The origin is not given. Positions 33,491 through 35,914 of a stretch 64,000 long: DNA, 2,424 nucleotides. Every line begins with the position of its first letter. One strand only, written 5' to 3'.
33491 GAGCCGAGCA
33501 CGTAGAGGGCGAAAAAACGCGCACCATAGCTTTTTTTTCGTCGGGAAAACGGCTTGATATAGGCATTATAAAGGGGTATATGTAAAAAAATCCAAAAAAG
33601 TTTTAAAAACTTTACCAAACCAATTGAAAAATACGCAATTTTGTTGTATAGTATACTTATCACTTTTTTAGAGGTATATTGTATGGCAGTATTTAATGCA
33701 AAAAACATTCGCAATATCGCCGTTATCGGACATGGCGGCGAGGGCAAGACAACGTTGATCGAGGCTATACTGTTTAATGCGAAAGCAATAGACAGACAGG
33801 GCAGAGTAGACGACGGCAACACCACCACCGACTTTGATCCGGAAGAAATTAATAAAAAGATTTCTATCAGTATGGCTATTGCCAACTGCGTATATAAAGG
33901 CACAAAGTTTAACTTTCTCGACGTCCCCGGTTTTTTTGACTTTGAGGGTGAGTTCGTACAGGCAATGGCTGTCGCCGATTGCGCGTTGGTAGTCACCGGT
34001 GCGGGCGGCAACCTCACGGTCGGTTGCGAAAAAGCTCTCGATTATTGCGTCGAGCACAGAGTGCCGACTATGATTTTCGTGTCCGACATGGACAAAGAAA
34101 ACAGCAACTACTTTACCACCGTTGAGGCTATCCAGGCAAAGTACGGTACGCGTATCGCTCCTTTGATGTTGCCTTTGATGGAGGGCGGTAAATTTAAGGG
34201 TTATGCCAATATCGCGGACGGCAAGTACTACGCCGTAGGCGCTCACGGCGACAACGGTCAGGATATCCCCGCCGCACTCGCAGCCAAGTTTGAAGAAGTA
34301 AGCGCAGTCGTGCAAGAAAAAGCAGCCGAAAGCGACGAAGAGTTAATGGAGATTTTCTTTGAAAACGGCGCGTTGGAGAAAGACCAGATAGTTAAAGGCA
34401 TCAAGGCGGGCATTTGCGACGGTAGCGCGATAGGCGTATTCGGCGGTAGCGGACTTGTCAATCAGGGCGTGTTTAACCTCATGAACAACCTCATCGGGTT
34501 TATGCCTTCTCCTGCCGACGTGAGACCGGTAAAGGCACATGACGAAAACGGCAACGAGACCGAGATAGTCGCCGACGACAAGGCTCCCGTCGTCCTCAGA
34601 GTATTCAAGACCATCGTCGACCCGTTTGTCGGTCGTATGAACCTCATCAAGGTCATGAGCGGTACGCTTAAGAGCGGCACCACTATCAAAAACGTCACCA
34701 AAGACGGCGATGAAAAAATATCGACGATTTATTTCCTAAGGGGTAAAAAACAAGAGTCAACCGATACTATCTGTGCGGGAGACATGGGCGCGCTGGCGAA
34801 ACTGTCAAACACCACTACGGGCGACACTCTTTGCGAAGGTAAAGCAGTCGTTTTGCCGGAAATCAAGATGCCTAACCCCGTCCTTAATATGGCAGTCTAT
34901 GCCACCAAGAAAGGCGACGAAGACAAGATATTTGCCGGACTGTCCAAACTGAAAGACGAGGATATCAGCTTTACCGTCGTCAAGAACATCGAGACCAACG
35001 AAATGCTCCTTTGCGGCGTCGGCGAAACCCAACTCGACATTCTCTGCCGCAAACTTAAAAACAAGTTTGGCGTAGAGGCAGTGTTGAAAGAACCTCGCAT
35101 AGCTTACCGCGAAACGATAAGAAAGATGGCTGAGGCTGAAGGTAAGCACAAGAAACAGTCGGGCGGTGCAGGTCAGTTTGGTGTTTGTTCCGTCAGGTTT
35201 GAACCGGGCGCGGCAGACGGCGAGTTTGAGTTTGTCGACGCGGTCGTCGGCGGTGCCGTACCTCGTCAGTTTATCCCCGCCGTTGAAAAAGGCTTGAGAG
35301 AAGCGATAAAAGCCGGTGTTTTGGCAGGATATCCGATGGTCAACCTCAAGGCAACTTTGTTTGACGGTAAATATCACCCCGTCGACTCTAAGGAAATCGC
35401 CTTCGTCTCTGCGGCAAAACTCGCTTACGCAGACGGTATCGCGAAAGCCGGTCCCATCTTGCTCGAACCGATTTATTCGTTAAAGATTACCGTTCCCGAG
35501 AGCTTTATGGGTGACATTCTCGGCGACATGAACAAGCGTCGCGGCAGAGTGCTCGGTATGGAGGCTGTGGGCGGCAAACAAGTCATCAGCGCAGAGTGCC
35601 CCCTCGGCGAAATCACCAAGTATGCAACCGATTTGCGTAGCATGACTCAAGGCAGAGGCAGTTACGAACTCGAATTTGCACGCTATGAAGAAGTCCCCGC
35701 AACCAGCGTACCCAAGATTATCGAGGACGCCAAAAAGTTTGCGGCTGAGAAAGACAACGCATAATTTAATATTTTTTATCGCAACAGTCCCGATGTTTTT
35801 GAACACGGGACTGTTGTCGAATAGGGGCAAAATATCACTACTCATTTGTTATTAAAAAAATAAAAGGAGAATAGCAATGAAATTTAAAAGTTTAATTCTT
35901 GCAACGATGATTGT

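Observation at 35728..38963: Perfect 88-bp direct repeat of the EF-G 3' end and terminator brackets cassette 3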

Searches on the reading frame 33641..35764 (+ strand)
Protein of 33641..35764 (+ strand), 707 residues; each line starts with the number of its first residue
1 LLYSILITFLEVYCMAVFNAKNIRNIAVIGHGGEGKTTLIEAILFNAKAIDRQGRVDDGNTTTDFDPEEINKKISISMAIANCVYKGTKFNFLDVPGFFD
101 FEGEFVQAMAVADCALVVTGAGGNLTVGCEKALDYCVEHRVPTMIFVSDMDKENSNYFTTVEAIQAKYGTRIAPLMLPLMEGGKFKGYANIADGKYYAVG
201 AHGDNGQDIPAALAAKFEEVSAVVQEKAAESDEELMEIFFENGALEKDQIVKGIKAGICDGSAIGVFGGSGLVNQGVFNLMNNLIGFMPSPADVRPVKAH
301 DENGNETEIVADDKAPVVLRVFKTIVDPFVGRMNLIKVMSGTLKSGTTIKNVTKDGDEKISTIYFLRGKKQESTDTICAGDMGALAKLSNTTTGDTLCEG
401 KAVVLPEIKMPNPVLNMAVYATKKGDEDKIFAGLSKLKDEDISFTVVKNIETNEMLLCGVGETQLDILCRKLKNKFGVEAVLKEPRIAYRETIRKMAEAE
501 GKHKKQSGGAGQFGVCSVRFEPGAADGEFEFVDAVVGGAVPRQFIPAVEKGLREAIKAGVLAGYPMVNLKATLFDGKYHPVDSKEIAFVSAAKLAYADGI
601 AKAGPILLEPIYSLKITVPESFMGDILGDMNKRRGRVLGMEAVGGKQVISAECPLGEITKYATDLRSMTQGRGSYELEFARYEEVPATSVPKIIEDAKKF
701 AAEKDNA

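Call 11: search_protein_families(library=pfam, proteins=[window:33641-35764:+], max_evalue=0.01)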
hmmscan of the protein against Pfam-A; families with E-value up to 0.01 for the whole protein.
window:33641-35764:+ (707 aa): 9 families
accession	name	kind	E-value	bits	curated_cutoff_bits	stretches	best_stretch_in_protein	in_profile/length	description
PF03764.24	EFG_IV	-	3.3e-40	137.1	24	1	485-603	1-120/121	Elongation factor G, domain IV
PF00009.33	GTP_EFTU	-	2.2e-31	109.3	26.5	1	21-289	1-187/188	Elongation factor Tu GTP binding domain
PF00679.30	EFG_C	-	7.4e-28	96.9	27.9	1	607-688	2-84/89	Elongation factor G C-terminus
PF14492.12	EFG_III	-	1.6e-22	79.8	27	1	410-483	1-74/75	Elongation Factor G, domain III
PF22042.2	EF-G_D2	-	1.7e-15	57.3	27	1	320-399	5-83/84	Elongation factor G domain 2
PF03144.31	GTP_EFTU_D2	-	7.8e-10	39.5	30.3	1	331-398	1-73/73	Elongation factor Tu domain 2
PF16658.11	RF3_C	-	3.9e-05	23.9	40.1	1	427-499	23-95/132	Class II release factor RF3, C-terminal domain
PF01926.29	MMR_HSR1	-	0.00085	19.9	21.9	1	26-142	2-106/113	50S ribosome-binding GTPase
PF00005.33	ABC_tran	-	0.0034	18.4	25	1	22-76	10-63/137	ABC transporter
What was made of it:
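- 33683..35764 (+): EF-G family gene (693 aa). It lies after S20 (minus strand) and a racemase gene rather than among ribosomal-protein genes. Its last 37 nt lie inside the left repeat copy. Pfam EFG_IV, GTP_EFTU, EFG_C and others (call 11).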

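Call 16: find_encoding_contigs(protein=window:33683-35764:+, flank=10000, max_places=10)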
Protein window:33683-35764:+ (693 aa): no gene with exactly this product is on record in the collection.
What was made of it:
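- Tried and rejected: The exact-protein look-up of the window's EF-G found nothing (call 16).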

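Call 21: find_related_loci(query=window:33683-35761:+, collection=genome_contigs, flank=10000)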
Query window:33683-35761:+ (693 aa) in genome_contigs; peptide patterns used: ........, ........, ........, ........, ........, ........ (x = any residue, [..] = any of these).
398 stretches matched a pattern; 270 encode a relative of the query (tblastn E <= 1e-3); the best 80 are kept; 80 distinct loci.
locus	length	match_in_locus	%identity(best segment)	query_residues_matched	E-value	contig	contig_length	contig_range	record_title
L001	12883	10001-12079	96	1-693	0e+0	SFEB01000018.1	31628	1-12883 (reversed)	MAG: Clostridiales bacterium isolate W0P28.020 Contig1195, whole genome shotgun sequence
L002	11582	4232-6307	91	1-692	0e+0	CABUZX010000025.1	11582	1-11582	MAG TPA_asm: uncultured Subdoligranulum sp. isolate MGYG-HGUT-04528 genome assembly, contig: GUT_GENOME280822_25, whole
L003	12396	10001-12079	81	1-693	0e+0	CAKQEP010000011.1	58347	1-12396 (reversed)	MAG: uncultured Clostridia bacterium isolate REFINED_METABAT215_TOP10_CONTIGS_1500_ASSEMBLY_K77_MERGED__Hadza_MoBio_hadz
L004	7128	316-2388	79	1-691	0e+0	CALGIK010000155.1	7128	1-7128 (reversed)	MAG TPA_asm: uncultured Clostridia bacterium isolate SRR1561999_bin.146_CONCOCT_v1.1_MAG genome assembly, contig: ERZ724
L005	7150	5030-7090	68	1-689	0e+0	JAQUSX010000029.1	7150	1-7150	MAG: Clostridia bacterium isolate STD2_106 NODE_43495_length_7150_cov_5.331767_Sandtown_D2, whole genome shotgun sequenc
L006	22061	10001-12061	68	1-689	0e+0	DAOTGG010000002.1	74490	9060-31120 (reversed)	MAG TPA_asm: Eubacteriales bacterium isolate AMR_MDS_3083 NODE_301_length_74490_cov_7.114503, whole genome shotgun seque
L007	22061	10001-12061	65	1-691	0e+0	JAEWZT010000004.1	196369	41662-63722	MAG: Bacillota bacterium isolate OH_SFB_221 k127_110137, whole genome shotgun sequence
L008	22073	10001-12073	77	1-691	0e+0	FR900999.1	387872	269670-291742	Subdoligranulum sp. CAG:314 genomic scaffold, scf22, whole genome shotgun sequence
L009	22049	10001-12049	65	4-689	0e+0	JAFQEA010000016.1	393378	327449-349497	MAG: Clostridia bacterium isolate RGIG1734 Goat_Cecum-3__c761730, whole genome shotgun sequence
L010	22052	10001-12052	65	4-690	0e+0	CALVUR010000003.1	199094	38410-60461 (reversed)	MAG: uncultured Clostridia bacterium isolate BRZ_LQ__bin29 genome assembly, contig: BRZ_LQ__NODE_44_length_199094_cov_22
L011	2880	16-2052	64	1-686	0e+0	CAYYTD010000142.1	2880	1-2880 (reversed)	MAG TPA_asm: uncultured Oscillospiraceae bacterium isolate SRP313737_co1_149 genome assembly, contig: NODE_42199_length_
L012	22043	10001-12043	64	1-690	0e+0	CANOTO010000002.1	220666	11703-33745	MAG TPA_asm: uncultured Clostridia bacterium isolate SRR15604565_bin.18_metawrap_v1.3_MAG genome assembly, contig: NODE.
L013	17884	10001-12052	65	4-690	0e+0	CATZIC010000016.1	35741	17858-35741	MAG TPA_asm: uncultured Clostridia bacterium isolate ERR9578231_bin.11_MetaWRAP_v1.3_MAG genome assembly, contig: ERZ185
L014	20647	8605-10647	64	1-690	0e+0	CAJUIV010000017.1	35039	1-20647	MAG TPA_asm: uncultured Christensenellaceae bacterium isolate MGBC143961 genome assembly, contig: MGBC143961.17, whole g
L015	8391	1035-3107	63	6-691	0e+0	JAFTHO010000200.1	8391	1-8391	MAG: Clostridia bacterium isolate RGIG3825 Roe_deer_Cecum-1__c709717, whole genome shotgun sequence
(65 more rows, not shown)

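Call 35: find_homologous_proteins(query=window:33683-35761:+, max_evalue=1e-100)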
Query window:33683-35761:+ (693 aa): 7962 proteins with E <= 1e-100 among 8000 candidates; the best 120 are listed.
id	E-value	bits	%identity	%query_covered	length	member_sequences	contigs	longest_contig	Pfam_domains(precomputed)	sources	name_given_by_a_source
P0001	0.0e+0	1495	96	100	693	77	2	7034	PF00679.31,PF14492.13,PF00009.34,PF03764.25,PF03144.32,PF22042.3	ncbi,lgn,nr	ncbi:MAG: elongation factor G [Eubacteriales bacterium]|nr:elongation factor G [Eubacteriales bacter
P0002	0.0e+0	1270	81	100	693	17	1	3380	PF00679.31,PF14492.13,PF00009.34,PF03764.25,PF16658.12,PF03144.32,PF22042.3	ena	-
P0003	0.0e+0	1211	78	100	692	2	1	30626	PF00679.31,PF14492.13,PF00009.34,PF03764.25,PF03144.32,PF22042.3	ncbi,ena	-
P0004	0.0e+0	1202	77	100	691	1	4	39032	PF00679.31,PF14492.13,PF00009.34,PF03764.25,PF16658.12,PF03144.32,PF22042.3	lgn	-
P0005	0.0e+0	1202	77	100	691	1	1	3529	PF00679.31,PF14492.13,PF00009.34,PF03764.25,PF16658.12,PF03144.32,PF22042.3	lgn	-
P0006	0.0e+0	1202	77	100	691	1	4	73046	PF00679.31,PF14492.13,PF00009.34,PF03764.25,PF16658.12,PF03144.32,PF22042.3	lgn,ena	-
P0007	0.0e+0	1202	77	100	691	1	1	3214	PF00679.31,PF14492.13,PF00009.34,PF03764.25,PF16658.12,PF03144.32,PF22042.3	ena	-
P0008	0.0e+0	1202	77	100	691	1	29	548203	PF00679.31,PF14492.13,PF00009.34,PF03764.25,PF16658.12,PF03144.32,PF22042.3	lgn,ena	-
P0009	0.0e+0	1202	77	100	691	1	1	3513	PF00679.31,PF14492.13,PF00009.34,PF03764.25,PF16658.12,PF03144.32,PF22042.3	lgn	-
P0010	0.0e+0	1201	77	100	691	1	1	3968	PF00679.31,PF14492.13,PF00009.34,PF03764.25,PF16658.12,PF03144.32,PF22042.3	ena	-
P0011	0.0e+0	1201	77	100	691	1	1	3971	PF00679.31,PF14492.13,PF00009.34,PF03764.25,PF16658.12,PF03144.32,PF22042.3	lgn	-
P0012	0.0e+0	1201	77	100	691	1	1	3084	PF00679.31,PF14492.13,PF00009.34,PF03764.25,PF16658.12,PF03144.32,PF22042.3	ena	-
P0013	0.0e+0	1201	77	100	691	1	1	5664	PF00679.31,PF14492.13,PF00009.34,PF03764.25,PF16658.12,PF03144.32,PF22042.3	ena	-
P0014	0.0e+0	1201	77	100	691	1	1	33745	PF00679.31,PF14492.13,PF00009.34,PF03764.25,PF16658.12,PF03144.32,PF22042.3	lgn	-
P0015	0.0e+0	1201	77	100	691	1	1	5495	PF00679.31,PF14492.13,PF00009.34,PF03764.25,PF16658.12,PF03144.32,PF22042.3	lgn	-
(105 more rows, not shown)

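Call 36: list_cluster_members(proteins=[P0001])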
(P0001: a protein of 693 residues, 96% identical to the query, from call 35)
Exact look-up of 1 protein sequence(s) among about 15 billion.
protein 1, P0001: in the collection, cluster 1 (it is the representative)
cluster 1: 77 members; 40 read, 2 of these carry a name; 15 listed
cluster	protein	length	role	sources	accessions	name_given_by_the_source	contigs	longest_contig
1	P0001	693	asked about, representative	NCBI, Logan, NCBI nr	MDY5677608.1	MAG: elongation factor G [Eubacteriales bacterium] | elongation factor G [Eubacteriales bacterium]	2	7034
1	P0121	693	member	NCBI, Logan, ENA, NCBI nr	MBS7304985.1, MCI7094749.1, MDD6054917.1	MAG: elongation factor G [Clostridiales bacterium] | elongation factor G [Eubacteriales bacterium]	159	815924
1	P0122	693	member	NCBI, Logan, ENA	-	-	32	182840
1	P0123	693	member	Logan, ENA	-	-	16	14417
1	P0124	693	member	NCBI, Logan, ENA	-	-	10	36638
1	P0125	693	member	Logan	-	-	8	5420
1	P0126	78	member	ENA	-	-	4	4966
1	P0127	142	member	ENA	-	-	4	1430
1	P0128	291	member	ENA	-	-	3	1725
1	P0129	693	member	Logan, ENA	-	-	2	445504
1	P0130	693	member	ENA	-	-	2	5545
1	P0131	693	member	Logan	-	-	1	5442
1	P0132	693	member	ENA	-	-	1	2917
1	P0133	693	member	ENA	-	-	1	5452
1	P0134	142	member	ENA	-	-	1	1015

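Call 38: find_encoding_contigs(protein=P0121, flank=10000, max_places=10)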
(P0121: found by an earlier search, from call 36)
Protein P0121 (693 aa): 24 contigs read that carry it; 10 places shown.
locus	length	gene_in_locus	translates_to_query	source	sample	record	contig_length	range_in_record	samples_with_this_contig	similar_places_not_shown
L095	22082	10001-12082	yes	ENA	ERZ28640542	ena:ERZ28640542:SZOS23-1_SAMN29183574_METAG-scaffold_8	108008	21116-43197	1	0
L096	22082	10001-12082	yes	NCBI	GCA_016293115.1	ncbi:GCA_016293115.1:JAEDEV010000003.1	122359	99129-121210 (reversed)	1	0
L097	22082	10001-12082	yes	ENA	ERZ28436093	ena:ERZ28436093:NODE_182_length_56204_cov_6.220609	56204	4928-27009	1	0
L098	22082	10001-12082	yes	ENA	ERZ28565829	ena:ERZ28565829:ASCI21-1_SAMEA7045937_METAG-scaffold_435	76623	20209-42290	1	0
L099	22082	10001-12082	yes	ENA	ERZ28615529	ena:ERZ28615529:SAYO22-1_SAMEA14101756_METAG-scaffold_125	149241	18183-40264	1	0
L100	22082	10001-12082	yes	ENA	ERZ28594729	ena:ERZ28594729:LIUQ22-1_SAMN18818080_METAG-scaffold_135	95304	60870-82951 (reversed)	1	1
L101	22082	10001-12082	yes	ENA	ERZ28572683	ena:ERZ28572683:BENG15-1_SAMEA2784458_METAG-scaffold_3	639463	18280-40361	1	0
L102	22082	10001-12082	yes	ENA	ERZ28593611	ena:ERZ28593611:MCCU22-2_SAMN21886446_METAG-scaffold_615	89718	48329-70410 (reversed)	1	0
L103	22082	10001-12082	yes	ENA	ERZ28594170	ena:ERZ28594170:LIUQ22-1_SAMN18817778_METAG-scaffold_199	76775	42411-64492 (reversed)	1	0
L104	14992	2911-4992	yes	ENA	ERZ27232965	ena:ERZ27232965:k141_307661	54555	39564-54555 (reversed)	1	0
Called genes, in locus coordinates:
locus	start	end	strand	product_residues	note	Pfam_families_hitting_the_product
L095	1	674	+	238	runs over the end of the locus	PF08032:SpoU_sub_bind, PF22435:MRM3-like_sub_bind (weak), PF00588:SpoU_methylase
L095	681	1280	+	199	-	PF07638:Sigma70_ECF (weak), PF12645:HTH_16 (faint), PF04542:Sigma70_r2, PF08281:Sigma70_r4_2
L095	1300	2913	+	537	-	PF05496:RuvB_N (faint), PF13177:DNA_pol3_delta2, PF00004:AAA, PF22608:DNAX_ATPase_lid (weak), PF12169:DNA_pol3_gamma3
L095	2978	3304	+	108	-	PF02575:YbaB_DNA_bd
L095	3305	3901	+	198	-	PF21176:RecR_HhH, PF02132:RecR_ZnF, PF13662:Toprim_4, PF01751:Toprim, PF21175:RecR_C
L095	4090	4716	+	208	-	PF13527:Acetyltransf_9 (weak), PF00583:Acetyltransf_1, PF13508:Acetyltransf_7 (weak)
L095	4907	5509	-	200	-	PF00561:Abhydrolase_1 (faint), PF12146:Hydrolase_4 (faint)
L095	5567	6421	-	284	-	PF00165:HTH_AraC (weak), PF12833:HTH_18, PF06445:GyrI-like, PF14526:Cass2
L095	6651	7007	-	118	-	PF05635:23S_rRNA_IVP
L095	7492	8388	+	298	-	PF02645:DegV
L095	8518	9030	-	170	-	PF01649:Ribosomal_S20p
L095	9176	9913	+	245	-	PF01177:Asp_Glu_race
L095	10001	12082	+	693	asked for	PF00009:GTP_EFTU, PF22042:EF-G_D2, PF03144:GTP_EFTU_D2, PF14492:EFG_III, PF03764:EFG_IV, PF00679:EFG_C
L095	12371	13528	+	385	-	-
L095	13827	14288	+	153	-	-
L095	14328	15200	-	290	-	-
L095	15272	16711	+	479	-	PF03237:Terminase_6N, PF17289:Terminase_6C (weak)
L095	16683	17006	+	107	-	-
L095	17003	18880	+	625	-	PF16510:P22_portal, PF23899:SU10_portal (weak)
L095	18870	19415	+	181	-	-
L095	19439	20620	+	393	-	PF17236:SU10_MCP (faint)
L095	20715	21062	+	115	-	-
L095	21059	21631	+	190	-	-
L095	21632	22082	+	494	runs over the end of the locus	-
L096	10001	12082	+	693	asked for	PF00009:GTP_EFTU, PF22042:EF-G_D2, PF03144:GTP_EFTU_D2, PF14492:EFG_III, PF03764:EFG_IV, PF00679:EFG_C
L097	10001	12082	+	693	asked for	PF00009:GTP_EFTU, PF22042:EF-G_D2, PF03144:GTP_EFTU_D2, PF14492:EFG_III, PF03764:EFG_IV, PF00679:EFG_C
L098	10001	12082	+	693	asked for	PF00009:GTP_EFTU, PF22042:EF-G_D2, PF03144:GTP_EFTU_D2, PF14492:EFG_III, PF03764:EFG_IV, PF00679:EFG_C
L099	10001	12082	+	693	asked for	PF00009:GTP_EFTU, PF22042:EF-G_D2, PF03144:GTP_EFTU_D2, PF14492:EFG_III, PF03764:EFG_IV, PF00679:EFG_C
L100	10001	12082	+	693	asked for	PF00009:GTP_EFTU, PF22042:EF-G_D2, PF03144:GTP_EFTU_D2, PF14492:EFG_III, PF03764:EFG_IV, PF00679:EFG_C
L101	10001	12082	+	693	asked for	PF00009:GTP_EFTU, PF22042:EF-G_D2, PF03144:GTP_EFTU_D2, PF14492:EFG_III, PF03764:EFG_IV, PF00679:EFG_C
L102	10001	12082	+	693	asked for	PF00009:GTP_EFTU, PF22042:EF-G_D2, PF03144:GTP_EFTU_D2, PF14492:EFG_III, PF03764:EFG_IV, PF00679:EFG_C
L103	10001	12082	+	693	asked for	PF00009:GTP_EFTU, PF22042:EF-G_D2, PF03144:GTP_EFTU_D2, PF14492:EFG_III, PF03764:EFG_IV, PF00679:EFG_C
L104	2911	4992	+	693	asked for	PF00009:GTP_EFTU, PF22042:EF-G_D2, PF03144:GTP_EFTU_D2, PF14492:EFG_III, PF03764:EFG_IV, PF00679:EFG_C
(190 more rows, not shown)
